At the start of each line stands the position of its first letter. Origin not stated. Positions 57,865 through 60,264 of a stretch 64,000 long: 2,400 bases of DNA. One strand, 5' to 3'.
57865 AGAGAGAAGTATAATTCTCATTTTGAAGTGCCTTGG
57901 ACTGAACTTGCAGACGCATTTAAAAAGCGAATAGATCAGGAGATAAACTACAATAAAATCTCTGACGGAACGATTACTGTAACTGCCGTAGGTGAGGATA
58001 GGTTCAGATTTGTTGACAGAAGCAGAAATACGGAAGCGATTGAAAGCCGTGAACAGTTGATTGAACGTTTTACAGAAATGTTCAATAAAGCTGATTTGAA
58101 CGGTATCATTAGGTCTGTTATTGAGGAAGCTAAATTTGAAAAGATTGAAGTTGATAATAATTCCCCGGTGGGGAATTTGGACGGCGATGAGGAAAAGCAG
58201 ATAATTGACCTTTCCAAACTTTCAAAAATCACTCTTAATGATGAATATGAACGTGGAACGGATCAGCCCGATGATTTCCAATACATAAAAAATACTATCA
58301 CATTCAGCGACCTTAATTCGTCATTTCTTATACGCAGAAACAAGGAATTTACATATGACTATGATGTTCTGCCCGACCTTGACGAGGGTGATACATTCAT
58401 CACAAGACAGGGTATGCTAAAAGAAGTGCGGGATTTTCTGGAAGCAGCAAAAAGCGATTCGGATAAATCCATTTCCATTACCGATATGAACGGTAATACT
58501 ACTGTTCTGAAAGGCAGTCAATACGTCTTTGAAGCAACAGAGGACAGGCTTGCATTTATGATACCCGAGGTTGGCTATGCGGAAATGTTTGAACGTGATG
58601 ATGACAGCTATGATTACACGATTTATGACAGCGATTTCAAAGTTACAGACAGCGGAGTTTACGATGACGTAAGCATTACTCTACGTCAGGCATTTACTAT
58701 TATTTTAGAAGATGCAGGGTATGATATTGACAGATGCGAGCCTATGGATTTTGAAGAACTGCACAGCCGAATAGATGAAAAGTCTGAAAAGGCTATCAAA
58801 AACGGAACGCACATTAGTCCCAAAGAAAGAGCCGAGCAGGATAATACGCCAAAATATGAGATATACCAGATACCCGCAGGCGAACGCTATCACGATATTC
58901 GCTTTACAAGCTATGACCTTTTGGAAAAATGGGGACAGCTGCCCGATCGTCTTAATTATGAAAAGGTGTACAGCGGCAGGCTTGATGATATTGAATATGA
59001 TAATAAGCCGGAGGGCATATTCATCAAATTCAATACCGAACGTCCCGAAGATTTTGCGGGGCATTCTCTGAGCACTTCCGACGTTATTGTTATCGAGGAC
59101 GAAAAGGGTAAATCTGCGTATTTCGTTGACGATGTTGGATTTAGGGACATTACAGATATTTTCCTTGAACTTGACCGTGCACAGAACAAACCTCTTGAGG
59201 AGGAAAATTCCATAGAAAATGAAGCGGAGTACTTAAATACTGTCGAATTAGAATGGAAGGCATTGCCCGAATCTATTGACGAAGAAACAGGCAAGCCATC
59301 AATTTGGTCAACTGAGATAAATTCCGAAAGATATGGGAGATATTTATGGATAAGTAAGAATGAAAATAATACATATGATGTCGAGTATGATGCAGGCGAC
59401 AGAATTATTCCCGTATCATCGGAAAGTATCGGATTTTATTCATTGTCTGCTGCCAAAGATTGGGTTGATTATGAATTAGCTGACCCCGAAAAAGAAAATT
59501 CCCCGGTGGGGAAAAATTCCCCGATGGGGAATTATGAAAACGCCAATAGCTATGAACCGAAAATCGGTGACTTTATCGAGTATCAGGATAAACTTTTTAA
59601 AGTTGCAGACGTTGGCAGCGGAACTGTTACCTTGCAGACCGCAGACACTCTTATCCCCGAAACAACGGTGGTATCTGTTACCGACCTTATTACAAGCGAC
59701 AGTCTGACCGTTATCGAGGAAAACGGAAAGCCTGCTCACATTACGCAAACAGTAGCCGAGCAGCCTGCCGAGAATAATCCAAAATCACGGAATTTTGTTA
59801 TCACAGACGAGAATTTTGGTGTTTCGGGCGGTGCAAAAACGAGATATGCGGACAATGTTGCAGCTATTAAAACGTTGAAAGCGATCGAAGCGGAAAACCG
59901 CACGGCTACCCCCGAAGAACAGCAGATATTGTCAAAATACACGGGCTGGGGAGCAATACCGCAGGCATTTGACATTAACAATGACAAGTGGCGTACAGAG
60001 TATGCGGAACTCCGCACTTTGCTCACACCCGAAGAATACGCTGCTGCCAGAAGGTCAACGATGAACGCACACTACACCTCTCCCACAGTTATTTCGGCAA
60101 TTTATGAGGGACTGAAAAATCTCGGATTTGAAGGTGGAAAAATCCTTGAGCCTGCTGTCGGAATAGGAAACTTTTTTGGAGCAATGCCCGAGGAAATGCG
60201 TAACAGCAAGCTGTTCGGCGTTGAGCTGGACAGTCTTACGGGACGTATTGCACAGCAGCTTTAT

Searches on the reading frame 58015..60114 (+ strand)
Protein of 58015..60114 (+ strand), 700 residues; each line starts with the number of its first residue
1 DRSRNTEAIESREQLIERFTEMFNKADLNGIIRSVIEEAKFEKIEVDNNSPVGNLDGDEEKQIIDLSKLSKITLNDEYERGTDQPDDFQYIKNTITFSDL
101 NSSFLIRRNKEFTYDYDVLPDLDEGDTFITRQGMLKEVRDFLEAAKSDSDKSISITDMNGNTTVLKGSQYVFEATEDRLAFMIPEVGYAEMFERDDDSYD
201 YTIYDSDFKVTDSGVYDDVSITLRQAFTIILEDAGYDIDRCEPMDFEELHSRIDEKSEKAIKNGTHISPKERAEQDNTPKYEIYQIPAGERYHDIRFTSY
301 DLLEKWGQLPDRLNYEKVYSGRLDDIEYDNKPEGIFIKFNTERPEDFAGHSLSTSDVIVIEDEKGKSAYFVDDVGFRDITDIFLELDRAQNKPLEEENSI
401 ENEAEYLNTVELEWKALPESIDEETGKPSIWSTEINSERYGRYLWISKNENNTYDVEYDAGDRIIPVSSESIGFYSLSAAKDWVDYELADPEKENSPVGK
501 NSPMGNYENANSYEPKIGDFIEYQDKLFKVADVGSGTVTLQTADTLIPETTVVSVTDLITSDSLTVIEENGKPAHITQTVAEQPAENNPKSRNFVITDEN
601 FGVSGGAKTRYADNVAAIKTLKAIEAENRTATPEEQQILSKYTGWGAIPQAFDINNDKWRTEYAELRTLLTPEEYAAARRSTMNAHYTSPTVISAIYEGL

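Call 40: find_homologous_proteins(query=window:58015-60114:+)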
Query window:58015-60114:+ (700 aa): 17 proteins with E <= 0.001 among 8000 candidates.
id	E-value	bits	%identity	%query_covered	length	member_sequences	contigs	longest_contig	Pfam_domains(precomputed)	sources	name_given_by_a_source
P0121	2.1e-173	597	72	30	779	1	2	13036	PF14191.13,PF18830.7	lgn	-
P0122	4.9e-166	572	57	37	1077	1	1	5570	PF14191.13,PF18830.7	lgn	-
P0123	6.6e-150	519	67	31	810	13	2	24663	PF14191.13,PF18830.7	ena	-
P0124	2.7e-137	477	70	29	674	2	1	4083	PF07669.18,PF18830.7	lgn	-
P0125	1.2e-128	449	64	31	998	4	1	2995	PF14191.13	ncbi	ncbi:MAG: YodL domain-containing protein, partial [Huintestinicola sp.]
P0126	6.3e-60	222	48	18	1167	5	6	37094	PF12960.13,PF12959.13,PF14191.13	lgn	-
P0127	1.3e-53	201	76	11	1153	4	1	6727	PF12960.13,PF12959.13,PF14191.13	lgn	-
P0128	9.3e-50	188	38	40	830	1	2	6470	PF18798.7,PF14191.13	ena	-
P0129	1.4e-41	161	56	20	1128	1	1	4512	PF18798.7,PF14191.13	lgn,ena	-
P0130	3.6e-32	130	72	12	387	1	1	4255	PF14191.13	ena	-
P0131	3.1e-18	84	30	25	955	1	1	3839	PF18765.8,PF14195.12,PF14191.13,PF18830.7,PF18840.7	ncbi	-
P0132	7.2e-18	83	43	15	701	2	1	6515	PF04002.21,PF18765.8,PF14191.13,PF18830.7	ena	-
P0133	3.4e-17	80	43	15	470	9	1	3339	PF04002.21,PF14191.13,PF18830.7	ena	-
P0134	1.4e-16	78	34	17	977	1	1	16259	PF12960.13,PF18832.7,PF14191.13,PF18830.7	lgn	-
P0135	1.1e-13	69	32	24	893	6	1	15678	PF19481.4,PF08401.17,PF14195.12,PF14191.13,PF06114.20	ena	-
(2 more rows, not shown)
